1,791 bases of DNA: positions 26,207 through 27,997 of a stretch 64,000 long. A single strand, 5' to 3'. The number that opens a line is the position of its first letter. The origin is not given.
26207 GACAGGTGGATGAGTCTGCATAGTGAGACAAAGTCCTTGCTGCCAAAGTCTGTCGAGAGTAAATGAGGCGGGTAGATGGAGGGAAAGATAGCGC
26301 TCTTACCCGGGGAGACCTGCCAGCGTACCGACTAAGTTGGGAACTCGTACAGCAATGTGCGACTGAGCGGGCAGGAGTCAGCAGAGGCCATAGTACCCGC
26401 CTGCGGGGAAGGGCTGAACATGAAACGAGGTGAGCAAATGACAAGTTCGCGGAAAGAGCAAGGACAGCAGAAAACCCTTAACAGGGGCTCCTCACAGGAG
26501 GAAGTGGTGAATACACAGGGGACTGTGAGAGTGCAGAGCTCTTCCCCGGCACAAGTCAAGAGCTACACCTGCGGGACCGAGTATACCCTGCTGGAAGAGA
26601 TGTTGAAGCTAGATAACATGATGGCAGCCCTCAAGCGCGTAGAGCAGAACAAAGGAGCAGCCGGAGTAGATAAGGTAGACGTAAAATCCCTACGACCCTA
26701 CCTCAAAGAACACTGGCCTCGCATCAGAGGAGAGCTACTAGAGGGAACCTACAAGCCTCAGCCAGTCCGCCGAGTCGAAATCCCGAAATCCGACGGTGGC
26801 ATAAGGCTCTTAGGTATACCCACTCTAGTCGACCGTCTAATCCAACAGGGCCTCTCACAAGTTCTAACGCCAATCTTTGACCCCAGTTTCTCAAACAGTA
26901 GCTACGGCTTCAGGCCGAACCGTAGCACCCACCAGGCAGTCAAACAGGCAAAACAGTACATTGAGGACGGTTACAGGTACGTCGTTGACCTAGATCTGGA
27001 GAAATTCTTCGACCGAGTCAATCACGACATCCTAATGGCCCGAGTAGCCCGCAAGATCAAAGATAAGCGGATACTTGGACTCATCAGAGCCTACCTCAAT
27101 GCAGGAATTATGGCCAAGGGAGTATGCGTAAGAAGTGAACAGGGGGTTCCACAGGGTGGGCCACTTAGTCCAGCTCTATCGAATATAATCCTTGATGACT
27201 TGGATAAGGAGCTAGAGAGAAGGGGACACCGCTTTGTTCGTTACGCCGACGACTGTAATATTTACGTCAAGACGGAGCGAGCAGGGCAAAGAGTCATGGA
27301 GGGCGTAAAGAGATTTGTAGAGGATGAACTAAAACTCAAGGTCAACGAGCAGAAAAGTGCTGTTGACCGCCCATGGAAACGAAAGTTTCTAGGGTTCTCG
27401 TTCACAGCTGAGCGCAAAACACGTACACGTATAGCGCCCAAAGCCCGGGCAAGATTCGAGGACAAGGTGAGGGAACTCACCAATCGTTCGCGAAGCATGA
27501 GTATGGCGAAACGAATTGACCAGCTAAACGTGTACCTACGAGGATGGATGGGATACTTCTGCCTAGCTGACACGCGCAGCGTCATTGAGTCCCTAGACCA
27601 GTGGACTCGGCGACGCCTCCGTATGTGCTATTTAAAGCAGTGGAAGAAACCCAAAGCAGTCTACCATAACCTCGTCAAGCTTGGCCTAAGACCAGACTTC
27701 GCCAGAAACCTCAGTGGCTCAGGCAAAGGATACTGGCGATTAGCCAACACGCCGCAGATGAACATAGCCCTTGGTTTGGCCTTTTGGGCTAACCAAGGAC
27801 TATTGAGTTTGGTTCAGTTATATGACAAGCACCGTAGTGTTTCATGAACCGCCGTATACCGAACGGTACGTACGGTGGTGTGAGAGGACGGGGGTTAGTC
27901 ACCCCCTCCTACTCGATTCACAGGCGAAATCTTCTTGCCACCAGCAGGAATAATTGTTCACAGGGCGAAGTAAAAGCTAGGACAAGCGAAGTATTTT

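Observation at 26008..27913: Class C-type group II intron inserted directly after a terminator-like hairpin between dapL and tldD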

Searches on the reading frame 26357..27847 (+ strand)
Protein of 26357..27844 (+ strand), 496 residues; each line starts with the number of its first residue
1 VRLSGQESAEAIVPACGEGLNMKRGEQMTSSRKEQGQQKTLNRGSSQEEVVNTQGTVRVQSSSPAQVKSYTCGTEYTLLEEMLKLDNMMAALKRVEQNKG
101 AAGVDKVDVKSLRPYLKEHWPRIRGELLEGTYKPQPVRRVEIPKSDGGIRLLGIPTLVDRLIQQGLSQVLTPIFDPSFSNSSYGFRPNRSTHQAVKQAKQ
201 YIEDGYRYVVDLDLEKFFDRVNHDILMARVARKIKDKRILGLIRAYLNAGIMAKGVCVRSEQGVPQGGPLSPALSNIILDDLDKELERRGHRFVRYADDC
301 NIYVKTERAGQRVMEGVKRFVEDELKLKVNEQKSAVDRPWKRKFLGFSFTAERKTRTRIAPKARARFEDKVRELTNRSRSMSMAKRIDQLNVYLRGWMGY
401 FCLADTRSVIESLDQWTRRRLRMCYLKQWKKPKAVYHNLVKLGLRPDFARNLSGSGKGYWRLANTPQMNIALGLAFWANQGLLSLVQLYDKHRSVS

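Call 4: search_protein_families(library=pfam, proteins=[window:26420-27844:+])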
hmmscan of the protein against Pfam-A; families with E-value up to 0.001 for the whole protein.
window:26420-27844:+ (475 aa): 2 families
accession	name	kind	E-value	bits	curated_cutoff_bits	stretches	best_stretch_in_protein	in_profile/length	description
PF00078.32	RVT_1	-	3.3e-41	141.7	29.6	1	121-327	1-204/205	Reverse transcriptase (RNA-dependent DNA polymerase)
PF08388.16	GIIM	-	1.5e-22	79.8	23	1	344-418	2-76/80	Group II intron, maturase-specific domain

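Call 5: search_protein_families(library=ncbifam, proteins=[window:26420-27844:+])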
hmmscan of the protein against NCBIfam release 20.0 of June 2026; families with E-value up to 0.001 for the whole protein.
window:26420-27844:+ (475 aa): 9 families
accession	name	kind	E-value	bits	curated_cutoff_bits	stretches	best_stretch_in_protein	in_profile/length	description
TIGR04416.1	group_II_RT_mat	equivalog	7.1e-130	433.2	300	1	65-408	2-353/353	group II intron reverse transcriptase/maturase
NF038233.2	retron_St85_RT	exception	3.5e-24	85.6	235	1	114-381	23-274/289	retron St85 family RNA-directed DNA polymerase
NF041746.1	Drt2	equivalog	1.1e-16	61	390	1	239-358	220-348/416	antiviral reverse transcriptase Drt2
NF042941.1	Retron_TIR_antiphage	equivalog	1.3e-16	60.5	600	1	117-298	30-199/464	TIR domain-containing anti-phage reverse transcriptase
NF038237.1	retron_Ec67_fus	exception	9.8e-16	57.3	450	1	118-286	39-208/572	retron Ec67 family RNA-directed DNA polymerase/endonuclease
NF041747.1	Drt3a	equivalog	1.7e-15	57.3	200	1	170-337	94-271/412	antiviral reverse transcriptase Drt3a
NF041749.1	Drt4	equivalog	6.3e-11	41.9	450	1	170-315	121-266/489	antiviral reverse transcriptase Drt4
TIGR04499.1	abortive_AbiA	subfamily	1.8e-05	23.7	250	1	173-313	134-288/615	AbiA family abortive infection protein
NF041750.1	Drt5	equivalog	0.00012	21.2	550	1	169-316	110-251/484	antiviral reverse transcriptase Drt5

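Call 6: search_solved_structures(query=window:26420-27844:+, max_evalue=0.001, show_alignments=2)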
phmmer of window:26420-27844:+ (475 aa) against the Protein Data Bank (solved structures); distinct sequences matched with E-value up to 0.001: 26.
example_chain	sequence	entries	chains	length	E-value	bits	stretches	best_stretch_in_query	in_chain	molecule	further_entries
6ar1_A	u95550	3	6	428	6.1e-172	575.6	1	56-470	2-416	GsI-IIC RT | Trt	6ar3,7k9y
7uim_D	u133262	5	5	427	1.3e-115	389.9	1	56-468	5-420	Group II intron reverse transcriptase/maturase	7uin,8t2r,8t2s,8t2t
5hhl_A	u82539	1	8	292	6.1e-88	298.7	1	56-333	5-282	Retron-type reverse transcriptase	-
5hhj_A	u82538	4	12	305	2.7e-87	296.5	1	56-333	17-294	Retron-type reverse transcriptase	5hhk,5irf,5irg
5g2x_C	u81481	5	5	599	1.2e-41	146.1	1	59-278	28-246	GROUP II INTRON-ENCODED PROTEIN LTRA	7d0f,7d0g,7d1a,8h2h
6me0_C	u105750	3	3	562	6.1e-35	124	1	69-393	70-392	Maturase reverse transcriptase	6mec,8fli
7kft_D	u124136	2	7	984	2.2e-34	122.1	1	101-331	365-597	Cas6-RT-Cas1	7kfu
9ioa_A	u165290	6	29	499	4.8e-14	55.1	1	102-286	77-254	RNA-dependent DNA polymerase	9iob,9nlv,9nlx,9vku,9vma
8ub7_A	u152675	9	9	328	5.1e-11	45.1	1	99-389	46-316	Reverse transcriptase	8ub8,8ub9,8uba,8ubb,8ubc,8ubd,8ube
8bgj_A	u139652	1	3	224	5.4e-10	41.8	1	160-326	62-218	RNA-directed DNA polymerase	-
9d4s_A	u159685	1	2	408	7.5e-09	38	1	125-280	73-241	Group II intron-like 4 reverse transcriptase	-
9d5x_A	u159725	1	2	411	7.6e-09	38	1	125-280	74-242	Group II intron-like 4 reverse transcriptase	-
9lje_A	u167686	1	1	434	1.6e-07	33.6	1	237-315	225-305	RNA-dependent DNA polymerase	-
9c0i_A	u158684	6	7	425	1.7e-07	33.6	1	237-315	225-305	Reverse transcriptase/maturase family protein | Antiviral reverse transcriptase Drt2 | RNA-dependent DNA polymerase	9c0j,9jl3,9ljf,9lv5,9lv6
9lm3_A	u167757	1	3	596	5.7e-07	31.8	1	119-282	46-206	Retron Ec67 protein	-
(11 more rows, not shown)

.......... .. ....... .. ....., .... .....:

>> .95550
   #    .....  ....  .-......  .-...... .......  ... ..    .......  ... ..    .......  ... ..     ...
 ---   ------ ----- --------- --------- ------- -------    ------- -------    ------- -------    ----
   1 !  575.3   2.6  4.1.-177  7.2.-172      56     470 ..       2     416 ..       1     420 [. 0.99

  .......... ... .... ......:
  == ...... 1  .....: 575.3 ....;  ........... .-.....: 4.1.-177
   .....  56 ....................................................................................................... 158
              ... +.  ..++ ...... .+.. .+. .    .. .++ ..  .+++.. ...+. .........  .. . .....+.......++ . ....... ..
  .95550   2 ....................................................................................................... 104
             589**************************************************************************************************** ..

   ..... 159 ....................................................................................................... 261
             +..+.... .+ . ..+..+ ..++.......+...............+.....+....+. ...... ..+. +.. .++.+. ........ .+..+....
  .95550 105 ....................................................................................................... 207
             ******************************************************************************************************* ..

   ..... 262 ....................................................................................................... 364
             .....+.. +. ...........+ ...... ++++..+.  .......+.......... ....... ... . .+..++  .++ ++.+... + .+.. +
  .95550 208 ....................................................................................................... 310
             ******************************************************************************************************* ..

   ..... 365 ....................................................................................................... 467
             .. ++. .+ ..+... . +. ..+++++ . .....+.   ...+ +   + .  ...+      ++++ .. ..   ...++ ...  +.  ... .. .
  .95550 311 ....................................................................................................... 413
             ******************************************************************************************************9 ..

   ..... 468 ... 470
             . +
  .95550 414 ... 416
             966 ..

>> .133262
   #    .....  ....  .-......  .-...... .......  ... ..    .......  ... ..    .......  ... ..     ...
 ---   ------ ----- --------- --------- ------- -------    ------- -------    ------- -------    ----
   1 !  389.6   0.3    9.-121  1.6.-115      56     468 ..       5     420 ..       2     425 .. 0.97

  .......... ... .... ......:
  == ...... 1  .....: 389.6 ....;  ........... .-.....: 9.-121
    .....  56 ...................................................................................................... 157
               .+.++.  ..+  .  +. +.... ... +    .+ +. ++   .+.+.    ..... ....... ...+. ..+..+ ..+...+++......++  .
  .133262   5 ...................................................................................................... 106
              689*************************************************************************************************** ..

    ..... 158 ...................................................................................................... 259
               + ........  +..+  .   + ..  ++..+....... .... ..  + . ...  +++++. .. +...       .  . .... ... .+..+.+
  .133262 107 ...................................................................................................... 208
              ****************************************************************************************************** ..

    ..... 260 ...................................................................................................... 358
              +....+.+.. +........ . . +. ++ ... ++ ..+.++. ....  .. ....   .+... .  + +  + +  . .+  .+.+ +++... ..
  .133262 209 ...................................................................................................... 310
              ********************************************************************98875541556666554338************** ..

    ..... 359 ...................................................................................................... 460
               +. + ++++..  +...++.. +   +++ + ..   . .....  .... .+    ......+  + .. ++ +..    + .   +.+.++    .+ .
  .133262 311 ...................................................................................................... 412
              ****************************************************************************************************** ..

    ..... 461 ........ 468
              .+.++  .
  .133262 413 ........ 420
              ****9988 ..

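Call 10: find_related_loci(query=window:26585-27844:+, collection=genome_contigs, flank=4000)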
Query window:26585-27844:+ (420 aa) in genome_contigs; peptide patterns used: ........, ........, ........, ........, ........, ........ (x = any residue, [..] = any of these).
600 stretches matched a pattern (row limit reached: there are more); 596 encode a relative of the query (tblastn E <= 1e-3); the best 80 are kept; 79 distinct loci.
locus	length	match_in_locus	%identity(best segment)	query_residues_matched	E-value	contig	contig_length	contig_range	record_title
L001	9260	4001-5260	67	1-420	0e+0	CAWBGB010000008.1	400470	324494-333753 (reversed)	MAG: uncultured Alicyclobacillaceae bacterium isolate MFD09222.bin.1.212 genome assembly, contig: contig_78046, whole ge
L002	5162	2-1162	69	34-420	0e+0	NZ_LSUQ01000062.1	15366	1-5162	Ferroacidibacillus organovorans strain SLC66 contig0062, whole genome shotgun sequence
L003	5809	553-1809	60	2-420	5e-173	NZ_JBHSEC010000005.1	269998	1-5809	Chungangia koreensis strain CCUG 59778 velvet_auto_105_5, whole genome shotgun sequence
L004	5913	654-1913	61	1-419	5e-172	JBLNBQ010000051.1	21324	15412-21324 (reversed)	MAG: Chitinophagales bacterium isolate MAG147 PRJNA950955_bin9_renamed_50, whole genome shotgun sequence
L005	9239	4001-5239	60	2-414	1e-169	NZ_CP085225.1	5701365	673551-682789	Mesobacillus maritimus strain ADH-29 chromosome, complete genome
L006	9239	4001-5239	60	2-414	1e-169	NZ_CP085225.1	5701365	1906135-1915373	Mesobacillus maritimus strain ADH-29 chromosome, complete genome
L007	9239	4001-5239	60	2-414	1e-169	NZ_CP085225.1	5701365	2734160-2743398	Mesobacillus maritimus strain ADH-29 chromosome, complete genome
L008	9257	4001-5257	58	2-420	5e-169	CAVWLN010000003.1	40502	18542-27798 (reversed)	MAG: uncultured Paenibacillaceae bacterium isolate MFD08669.bin.2.63 genome assembly, contig: contig_102411, whole genom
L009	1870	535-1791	58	2-420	0e+0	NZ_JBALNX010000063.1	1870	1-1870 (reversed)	Bacillus sp. JJ1773 JJ-1773_contig_63, whole genome shotgun sequence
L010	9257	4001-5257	58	2-420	8e-168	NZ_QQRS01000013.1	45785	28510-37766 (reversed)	Planomicrobium okeanokoites strain IFO 12536 scaffold13, whole genome shotgun sequence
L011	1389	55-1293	59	2-414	0e+0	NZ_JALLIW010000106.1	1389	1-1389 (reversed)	Anoxybacillus kestanbolensis strain NCIMB 13971 A.kestanbolensis_contig_106, whole genome shotgun sequence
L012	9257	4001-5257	59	2-420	9e-168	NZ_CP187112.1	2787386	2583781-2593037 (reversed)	Anoxybacillus sp. D401a strain D404 chromosome, complete genome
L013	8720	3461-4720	58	1-420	5e-166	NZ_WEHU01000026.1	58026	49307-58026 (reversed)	Bacillus sp. B1-b2 contig26, whole genome shotgun sequence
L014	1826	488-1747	58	1-419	3e-180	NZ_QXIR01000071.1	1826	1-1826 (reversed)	Bacillus salacetis strain SKP7-4 71, whole genome shotgun sequence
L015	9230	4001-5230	60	2-413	1e-165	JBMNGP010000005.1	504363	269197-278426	MAG: Desulfitobacteriia bacterium isolate SBF912LR0HQ0036 contig_19675, whole genome shotgun sequence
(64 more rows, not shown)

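Call 11: list_cluster_members(proteins=[window:26357-27844:+, window:26420-27844:+, window:26438-27844:+, window:26600-27844:+, window:24798-25973:+, window:28015-29409:+])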
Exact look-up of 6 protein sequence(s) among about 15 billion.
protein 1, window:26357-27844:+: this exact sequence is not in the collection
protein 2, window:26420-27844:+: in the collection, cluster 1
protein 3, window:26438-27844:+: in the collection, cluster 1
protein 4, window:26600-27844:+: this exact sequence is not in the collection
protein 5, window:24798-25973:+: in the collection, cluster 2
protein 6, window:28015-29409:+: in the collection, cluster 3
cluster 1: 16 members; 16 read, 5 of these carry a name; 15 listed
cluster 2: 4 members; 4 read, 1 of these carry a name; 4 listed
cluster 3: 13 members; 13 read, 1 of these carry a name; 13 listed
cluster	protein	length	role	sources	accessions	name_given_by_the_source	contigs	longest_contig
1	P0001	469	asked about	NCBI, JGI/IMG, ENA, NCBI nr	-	-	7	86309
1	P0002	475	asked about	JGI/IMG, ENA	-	-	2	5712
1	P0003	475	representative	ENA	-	-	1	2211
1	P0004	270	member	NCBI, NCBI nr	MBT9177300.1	MAG: Group II intron-encoded protein LtrA [Firmicutes bacterium] | Group II intron-encoded protein LtrA [Bacillota bacterium]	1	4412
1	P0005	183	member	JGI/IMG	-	hypothetical protein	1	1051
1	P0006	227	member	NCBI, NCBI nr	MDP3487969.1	MAG: group II intron maturase-specific domain-containing protein [Bacillota bacterium] | group II intron maturase-specific domain-containing protein [Bacillota bacterium]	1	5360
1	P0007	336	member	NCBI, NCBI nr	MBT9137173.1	MAG: Group II intron-encoded protein LtrA [Firmicutes bacterium] | Group II intron-encoded protein LtrA [Bacillota bacterium]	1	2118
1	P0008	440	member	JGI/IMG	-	group II intron reverse transcriptase/maturase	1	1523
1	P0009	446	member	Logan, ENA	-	-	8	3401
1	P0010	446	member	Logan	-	-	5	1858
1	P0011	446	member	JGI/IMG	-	-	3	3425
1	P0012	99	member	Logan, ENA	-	-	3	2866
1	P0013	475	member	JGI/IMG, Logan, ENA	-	-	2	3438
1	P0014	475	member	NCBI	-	-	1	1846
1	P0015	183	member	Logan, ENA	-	-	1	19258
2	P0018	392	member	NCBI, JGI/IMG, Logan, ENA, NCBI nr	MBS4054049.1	MAG: LL-diaminopimelate aminotransferase [Thermaerobacter sp.] | LL-diaminopimelate aminotransferase [Thermaerobacter sp.]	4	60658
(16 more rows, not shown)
